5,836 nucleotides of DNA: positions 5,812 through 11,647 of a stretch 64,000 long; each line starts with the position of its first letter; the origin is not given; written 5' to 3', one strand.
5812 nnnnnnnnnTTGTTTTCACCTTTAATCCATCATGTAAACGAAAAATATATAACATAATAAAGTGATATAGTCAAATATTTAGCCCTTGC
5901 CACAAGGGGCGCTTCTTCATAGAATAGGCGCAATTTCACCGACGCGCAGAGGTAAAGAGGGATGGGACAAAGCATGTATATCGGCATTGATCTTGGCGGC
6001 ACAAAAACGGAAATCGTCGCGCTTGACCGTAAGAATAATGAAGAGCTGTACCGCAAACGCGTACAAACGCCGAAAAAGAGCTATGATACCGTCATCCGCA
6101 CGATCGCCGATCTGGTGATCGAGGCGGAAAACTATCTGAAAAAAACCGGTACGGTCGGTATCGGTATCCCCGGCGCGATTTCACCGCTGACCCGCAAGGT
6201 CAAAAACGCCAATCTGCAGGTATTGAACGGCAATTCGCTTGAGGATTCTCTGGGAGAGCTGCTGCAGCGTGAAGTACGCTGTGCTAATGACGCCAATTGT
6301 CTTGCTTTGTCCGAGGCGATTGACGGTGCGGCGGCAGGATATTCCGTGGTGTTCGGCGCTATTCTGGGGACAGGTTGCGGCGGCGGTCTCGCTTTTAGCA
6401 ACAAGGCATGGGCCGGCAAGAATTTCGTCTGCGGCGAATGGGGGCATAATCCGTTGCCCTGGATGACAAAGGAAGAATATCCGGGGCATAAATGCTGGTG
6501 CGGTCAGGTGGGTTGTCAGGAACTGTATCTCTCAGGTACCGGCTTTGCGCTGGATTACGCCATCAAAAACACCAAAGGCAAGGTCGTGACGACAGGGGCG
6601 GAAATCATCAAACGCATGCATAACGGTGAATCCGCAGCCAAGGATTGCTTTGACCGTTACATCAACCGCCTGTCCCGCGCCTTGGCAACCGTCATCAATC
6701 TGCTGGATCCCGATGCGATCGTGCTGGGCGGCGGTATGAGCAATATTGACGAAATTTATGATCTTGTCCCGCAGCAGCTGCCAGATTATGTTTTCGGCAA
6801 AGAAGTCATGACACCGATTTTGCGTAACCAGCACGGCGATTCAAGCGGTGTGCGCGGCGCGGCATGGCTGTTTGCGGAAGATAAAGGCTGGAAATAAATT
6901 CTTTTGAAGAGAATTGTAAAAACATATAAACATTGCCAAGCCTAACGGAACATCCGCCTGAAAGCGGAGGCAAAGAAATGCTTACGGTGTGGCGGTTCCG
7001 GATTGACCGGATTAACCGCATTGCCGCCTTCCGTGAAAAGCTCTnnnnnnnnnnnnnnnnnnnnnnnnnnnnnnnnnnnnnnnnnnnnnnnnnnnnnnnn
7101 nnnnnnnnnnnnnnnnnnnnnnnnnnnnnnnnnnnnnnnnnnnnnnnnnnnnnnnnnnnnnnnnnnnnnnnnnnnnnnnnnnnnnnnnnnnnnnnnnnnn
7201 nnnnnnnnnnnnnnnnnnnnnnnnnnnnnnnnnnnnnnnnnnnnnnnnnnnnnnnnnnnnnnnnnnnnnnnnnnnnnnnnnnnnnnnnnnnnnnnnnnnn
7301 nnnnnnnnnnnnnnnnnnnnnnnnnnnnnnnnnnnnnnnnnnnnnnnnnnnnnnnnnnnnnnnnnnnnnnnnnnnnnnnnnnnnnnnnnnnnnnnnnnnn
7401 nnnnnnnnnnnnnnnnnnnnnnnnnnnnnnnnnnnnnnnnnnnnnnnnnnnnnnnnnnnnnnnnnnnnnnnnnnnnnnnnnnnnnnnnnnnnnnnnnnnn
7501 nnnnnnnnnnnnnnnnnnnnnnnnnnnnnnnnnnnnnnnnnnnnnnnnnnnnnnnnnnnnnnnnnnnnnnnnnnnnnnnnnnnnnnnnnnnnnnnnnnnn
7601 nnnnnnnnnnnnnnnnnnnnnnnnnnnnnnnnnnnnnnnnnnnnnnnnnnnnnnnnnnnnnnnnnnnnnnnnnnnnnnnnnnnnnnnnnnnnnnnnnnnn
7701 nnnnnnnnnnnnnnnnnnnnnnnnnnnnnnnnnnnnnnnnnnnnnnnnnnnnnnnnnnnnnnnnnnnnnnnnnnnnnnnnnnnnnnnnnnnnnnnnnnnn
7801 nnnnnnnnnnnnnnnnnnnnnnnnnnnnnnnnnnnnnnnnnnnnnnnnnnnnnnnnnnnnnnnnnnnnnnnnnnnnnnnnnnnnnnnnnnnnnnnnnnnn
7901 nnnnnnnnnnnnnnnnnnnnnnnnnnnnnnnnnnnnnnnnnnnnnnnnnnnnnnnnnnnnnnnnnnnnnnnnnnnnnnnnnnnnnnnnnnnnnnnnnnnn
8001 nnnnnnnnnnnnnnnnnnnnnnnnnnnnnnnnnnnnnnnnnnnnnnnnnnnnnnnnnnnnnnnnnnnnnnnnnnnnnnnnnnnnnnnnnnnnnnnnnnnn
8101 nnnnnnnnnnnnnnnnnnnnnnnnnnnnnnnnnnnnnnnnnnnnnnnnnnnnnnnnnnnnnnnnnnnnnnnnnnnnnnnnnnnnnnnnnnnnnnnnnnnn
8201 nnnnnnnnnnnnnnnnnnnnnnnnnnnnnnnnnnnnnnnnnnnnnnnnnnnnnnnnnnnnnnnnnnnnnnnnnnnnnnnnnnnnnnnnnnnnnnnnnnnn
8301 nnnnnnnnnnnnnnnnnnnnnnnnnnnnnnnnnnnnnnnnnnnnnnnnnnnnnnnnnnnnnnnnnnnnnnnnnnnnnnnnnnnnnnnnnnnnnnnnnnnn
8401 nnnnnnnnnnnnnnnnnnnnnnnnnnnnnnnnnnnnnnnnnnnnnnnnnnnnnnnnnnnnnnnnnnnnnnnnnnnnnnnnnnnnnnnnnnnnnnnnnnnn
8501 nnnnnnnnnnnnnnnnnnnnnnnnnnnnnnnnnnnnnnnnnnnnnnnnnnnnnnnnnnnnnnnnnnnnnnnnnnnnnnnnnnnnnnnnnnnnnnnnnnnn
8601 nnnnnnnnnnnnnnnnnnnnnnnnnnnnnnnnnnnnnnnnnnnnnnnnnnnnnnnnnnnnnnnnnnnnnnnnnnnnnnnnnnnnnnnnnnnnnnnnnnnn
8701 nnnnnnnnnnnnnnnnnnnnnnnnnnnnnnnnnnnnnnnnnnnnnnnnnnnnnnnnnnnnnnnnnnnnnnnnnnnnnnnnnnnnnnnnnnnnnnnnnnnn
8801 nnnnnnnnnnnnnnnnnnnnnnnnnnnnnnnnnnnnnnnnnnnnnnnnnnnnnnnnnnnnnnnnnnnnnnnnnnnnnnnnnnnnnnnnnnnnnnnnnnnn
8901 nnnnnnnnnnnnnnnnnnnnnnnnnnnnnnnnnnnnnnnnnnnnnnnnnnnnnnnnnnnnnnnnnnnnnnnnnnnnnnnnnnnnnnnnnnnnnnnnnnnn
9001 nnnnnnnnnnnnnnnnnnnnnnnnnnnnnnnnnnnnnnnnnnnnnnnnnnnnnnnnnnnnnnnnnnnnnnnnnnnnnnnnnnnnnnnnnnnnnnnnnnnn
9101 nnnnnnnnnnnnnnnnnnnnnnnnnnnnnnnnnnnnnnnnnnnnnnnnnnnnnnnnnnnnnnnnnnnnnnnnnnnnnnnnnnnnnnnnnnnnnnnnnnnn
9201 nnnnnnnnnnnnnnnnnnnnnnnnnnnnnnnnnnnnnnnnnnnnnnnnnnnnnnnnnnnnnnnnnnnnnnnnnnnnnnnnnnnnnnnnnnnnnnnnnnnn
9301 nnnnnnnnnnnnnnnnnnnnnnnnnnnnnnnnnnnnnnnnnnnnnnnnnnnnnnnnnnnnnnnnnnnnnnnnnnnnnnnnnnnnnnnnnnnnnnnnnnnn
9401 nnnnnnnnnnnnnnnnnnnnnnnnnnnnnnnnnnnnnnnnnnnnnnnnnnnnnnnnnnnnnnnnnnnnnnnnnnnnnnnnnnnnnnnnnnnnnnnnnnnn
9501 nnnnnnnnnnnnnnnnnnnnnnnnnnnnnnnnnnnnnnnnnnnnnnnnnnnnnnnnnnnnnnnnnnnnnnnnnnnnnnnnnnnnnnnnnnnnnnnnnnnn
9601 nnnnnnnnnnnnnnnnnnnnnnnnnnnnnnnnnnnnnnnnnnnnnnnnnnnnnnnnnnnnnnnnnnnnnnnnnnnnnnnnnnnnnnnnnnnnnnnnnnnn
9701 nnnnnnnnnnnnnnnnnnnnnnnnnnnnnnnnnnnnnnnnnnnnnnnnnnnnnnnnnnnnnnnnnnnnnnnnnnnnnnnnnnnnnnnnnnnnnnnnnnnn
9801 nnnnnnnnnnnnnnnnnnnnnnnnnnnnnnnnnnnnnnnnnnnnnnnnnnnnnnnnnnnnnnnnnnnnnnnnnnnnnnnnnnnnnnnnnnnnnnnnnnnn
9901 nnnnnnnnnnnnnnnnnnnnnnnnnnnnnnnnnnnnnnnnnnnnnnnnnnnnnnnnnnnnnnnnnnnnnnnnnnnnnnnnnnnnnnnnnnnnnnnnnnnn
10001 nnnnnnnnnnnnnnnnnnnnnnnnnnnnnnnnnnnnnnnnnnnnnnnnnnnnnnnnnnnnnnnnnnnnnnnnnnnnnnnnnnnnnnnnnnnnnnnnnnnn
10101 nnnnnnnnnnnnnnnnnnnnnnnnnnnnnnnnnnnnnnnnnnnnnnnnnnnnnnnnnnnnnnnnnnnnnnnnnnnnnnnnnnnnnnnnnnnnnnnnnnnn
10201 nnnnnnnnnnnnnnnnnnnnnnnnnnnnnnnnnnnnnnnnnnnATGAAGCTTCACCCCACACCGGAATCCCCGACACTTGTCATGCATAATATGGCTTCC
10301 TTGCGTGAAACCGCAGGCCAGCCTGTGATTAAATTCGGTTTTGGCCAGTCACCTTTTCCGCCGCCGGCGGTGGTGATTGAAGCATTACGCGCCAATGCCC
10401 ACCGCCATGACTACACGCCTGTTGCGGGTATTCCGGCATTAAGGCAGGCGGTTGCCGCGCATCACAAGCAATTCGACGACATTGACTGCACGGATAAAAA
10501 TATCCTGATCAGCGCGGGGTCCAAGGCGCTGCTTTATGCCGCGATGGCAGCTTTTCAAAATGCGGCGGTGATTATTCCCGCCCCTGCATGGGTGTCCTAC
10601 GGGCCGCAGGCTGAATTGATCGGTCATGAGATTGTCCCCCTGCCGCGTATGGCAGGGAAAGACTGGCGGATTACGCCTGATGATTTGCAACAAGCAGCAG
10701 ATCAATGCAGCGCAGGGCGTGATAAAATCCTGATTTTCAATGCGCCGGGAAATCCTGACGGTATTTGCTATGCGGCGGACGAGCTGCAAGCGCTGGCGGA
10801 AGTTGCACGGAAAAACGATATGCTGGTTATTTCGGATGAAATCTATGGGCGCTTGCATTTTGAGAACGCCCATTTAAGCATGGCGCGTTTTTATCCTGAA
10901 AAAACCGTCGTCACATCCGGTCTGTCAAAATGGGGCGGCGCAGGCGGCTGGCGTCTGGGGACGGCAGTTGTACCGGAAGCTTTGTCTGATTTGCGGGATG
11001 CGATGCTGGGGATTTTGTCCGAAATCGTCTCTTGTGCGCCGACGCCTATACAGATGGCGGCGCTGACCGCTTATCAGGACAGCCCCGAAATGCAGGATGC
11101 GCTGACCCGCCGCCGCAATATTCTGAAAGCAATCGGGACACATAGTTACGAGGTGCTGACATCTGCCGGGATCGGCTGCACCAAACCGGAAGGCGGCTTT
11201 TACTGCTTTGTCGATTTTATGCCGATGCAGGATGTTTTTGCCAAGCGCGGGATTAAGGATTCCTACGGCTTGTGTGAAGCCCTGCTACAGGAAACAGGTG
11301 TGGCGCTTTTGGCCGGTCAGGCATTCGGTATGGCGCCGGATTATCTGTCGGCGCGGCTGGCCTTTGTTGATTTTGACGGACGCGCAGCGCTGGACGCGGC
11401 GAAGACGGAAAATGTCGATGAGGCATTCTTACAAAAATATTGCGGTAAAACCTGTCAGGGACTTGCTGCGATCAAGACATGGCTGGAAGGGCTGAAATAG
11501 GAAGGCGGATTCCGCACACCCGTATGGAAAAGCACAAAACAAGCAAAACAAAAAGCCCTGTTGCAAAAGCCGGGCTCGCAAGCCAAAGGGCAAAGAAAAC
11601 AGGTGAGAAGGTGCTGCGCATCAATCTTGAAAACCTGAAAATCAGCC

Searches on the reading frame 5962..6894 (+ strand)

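Call 15: search_protein_families(library=pfam, proteins=[window:5962-6894:+], max_evalue=0.001)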
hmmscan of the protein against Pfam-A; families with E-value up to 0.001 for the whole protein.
window:5962-6894:+ (311 aa): 3 families
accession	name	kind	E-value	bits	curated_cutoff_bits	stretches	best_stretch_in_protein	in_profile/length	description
PF00480.26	ROK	-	4.1e-73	246.9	22.9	1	6-305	1-292/294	ROK family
PF02685.22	Glucokinase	-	2.3e-08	33.9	22.1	1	10-259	4-262/314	Glucokinase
PF05378.19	Hydant_A_N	-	0.00032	20.9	25.2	1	7-65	2-60/176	Hydantoinase/oxoprolinase N-terminal region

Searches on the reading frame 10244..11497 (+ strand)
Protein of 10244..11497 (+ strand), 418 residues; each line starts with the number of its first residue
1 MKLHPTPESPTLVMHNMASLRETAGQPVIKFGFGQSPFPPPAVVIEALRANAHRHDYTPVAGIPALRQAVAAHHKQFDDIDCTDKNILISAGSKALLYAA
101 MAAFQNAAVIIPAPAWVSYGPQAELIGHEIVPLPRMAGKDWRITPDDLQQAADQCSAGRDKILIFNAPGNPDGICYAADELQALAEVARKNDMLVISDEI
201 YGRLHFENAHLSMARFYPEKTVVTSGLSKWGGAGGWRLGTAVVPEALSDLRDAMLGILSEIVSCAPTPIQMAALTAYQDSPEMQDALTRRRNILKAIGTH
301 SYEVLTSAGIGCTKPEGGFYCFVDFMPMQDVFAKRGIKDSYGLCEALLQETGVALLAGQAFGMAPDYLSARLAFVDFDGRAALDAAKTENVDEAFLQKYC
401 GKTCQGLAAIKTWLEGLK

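Call 15: search_protein_families(library=pfam, proteins=[window:10244-11497:+], max_evalue=0.001)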
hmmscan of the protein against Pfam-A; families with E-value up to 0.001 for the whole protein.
window:10244-11497:+ (418 aa): 1 family
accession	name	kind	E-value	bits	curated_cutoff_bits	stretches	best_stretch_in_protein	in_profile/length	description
PF00155.27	Aminotran_1_2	-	3.3e-56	191.5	19.7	1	27-366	2-340/361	Aminotransferase class I and II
